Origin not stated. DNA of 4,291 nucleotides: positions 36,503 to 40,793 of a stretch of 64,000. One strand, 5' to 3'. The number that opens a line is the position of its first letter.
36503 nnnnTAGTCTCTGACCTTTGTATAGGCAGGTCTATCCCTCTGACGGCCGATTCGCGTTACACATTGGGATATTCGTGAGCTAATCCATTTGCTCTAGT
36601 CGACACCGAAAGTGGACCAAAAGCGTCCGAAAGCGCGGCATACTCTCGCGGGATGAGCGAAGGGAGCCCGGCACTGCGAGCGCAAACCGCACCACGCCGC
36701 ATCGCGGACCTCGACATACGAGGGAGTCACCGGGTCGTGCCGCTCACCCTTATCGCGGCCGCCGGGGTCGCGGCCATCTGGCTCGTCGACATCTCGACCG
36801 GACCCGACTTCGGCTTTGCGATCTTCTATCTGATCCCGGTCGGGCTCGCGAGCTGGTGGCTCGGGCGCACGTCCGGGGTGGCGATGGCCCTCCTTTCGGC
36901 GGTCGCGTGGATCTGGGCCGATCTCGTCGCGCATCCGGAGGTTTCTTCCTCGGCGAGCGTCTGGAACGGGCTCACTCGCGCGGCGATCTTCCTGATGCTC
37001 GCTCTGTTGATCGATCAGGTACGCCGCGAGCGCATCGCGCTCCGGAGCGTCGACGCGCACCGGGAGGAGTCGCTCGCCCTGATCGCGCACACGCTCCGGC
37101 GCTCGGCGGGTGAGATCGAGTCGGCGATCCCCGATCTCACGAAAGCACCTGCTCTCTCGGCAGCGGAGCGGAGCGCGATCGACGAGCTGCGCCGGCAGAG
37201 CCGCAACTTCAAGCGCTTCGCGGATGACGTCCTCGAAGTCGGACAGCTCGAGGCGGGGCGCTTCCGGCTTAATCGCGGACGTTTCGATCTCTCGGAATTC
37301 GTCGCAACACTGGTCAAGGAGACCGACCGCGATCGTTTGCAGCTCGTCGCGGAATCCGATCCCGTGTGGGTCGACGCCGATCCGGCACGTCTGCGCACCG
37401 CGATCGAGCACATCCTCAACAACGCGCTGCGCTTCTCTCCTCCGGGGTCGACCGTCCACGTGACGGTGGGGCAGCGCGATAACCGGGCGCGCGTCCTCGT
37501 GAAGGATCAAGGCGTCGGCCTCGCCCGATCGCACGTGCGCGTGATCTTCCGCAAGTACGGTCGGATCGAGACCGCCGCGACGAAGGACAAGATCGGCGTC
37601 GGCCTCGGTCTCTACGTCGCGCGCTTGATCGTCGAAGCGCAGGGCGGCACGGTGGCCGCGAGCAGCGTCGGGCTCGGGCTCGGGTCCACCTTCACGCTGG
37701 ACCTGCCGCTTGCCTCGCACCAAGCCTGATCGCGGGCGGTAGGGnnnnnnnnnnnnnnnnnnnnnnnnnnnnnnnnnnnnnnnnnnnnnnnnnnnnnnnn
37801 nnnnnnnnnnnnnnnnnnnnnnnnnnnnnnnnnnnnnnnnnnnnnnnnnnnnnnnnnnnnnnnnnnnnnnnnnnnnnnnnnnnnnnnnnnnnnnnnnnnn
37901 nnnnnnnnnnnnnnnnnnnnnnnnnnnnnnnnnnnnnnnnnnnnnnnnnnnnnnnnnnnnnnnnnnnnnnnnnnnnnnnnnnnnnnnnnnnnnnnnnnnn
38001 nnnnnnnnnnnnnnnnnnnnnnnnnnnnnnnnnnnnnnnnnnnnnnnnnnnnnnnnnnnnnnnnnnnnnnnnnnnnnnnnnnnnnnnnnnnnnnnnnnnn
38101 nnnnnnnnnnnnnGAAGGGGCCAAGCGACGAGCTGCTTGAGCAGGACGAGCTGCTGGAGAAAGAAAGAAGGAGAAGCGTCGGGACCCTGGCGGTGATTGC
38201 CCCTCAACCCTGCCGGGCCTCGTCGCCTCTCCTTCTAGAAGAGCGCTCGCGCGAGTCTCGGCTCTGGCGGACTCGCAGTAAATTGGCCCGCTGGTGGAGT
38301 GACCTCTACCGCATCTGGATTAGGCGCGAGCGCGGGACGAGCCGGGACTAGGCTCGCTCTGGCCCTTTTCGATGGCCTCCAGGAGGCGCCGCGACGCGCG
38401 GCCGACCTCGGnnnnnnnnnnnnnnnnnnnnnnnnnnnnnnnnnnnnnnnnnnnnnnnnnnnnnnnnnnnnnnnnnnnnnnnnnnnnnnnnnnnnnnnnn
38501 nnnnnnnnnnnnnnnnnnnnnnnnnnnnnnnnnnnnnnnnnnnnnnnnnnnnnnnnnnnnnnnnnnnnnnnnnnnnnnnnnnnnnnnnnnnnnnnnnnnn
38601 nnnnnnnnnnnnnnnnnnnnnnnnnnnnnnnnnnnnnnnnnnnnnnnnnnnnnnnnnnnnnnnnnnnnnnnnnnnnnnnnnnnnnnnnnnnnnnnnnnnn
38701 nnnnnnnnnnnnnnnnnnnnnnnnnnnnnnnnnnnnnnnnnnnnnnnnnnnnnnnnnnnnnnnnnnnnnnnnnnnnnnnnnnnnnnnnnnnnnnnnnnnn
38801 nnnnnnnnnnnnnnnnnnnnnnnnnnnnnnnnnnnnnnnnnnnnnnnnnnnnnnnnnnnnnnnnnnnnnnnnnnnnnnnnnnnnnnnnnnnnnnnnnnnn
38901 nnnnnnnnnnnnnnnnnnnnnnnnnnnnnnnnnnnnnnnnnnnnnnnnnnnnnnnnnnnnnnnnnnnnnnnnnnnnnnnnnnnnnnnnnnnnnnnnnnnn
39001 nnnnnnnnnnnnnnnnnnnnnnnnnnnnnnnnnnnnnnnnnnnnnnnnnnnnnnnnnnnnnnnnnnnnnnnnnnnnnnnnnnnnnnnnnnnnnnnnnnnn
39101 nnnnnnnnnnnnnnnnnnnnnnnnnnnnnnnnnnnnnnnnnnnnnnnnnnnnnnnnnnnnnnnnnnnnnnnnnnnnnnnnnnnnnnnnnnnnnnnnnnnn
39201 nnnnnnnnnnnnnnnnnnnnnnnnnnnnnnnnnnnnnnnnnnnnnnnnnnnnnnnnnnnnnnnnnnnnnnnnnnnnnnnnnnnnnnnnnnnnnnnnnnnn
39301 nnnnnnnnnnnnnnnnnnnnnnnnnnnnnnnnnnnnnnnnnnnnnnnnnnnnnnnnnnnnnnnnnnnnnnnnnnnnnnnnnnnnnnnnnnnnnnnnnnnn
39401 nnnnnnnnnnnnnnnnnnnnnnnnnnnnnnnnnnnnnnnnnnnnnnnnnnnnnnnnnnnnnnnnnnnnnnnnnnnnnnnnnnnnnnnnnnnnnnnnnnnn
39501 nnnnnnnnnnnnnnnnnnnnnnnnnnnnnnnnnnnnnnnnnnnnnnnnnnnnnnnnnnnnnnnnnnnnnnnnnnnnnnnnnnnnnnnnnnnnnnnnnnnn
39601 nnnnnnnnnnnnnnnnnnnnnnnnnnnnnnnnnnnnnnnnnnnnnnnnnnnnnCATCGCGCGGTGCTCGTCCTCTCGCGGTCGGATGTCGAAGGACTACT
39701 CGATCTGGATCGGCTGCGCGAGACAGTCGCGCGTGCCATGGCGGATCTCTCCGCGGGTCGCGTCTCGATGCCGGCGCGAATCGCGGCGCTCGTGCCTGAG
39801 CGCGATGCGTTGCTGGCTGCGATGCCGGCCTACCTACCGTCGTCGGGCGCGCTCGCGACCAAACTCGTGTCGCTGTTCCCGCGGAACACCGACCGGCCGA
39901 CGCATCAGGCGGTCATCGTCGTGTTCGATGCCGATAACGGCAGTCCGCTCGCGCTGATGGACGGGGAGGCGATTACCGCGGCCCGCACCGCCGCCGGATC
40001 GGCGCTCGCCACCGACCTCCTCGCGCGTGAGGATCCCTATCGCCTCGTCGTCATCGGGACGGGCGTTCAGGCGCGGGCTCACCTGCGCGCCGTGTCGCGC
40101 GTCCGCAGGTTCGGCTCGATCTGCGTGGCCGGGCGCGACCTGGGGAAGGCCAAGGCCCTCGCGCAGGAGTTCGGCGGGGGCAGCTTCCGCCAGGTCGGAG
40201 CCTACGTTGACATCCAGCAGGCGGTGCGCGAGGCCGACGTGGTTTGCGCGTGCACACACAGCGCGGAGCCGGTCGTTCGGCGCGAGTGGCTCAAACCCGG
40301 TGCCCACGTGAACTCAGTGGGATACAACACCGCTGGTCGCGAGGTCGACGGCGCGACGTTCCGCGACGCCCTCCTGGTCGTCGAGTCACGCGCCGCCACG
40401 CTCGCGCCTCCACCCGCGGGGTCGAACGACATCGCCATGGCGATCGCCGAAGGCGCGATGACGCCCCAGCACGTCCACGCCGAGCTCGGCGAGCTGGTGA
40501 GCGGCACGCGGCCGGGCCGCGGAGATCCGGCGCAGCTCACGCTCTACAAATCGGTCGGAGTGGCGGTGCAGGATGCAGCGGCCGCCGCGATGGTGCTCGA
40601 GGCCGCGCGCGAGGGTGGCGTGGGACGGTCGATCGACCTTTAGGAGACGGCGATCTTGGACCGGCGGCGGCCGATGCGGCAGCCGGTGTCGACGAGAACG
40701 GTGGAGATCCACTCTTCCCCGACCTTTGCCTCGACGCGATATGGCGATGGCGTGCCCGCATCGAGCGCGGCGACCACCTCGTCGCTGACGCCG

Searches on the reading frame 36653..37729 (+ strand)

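Call 86: search_protein_families(library=pfam, proteins=[window:36653-37729:+], max_evalue=0.0001)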
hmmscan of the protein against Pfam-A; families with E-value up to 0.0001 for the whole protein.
window:36653-37729:+ (358 aa): 2 families
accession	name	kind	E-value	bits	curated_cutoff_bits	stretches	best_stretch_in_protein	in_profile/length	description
PF02518.31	HATPase_c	-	1.3e-19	71.1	26.4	1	243-354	2-110/111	Histidine kinase-, DNA gyrase B-, and HSP90-like ATPase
PF13493.11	DUF4118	-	2.4e-05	24.5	28.4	1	33-121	7-91/107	Domain of unknown function (DUF4118)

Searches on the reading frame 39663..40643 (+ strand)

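Call 86: search_protein_families(library=pfam, proteins=[window:39663-40643:+], max_evalue=0.0001)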
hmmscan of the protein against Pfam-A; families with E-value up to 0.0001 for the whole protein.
window:39663-40643:+ (326 aa): 4 families
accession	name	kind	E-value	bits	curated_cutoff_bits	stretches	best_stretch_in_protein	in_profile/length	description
PF02423.21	OCD_Mu_crystall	-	2e-67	227.8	24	1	3-318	5-313/314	Ornithine cyclodeaminase/mu-crystallin family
PF01488.26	Shikimate_DH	-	1.5e-10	41.8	24.3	1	122-213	9-98/138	Shikimate / quinate 5-dehydrogenase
PF01408.29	GFO_IDH_MocA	-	3.5e-05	24.9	24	1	127-200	2-72/120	Oxidoreductase family, NAD-binding Rossmann fold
PF03807.23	F420_oxidored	-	7.7e-05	23.6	21.6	0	128-199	2-68/94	NADP oxidoreductase coenzyme F420-dependent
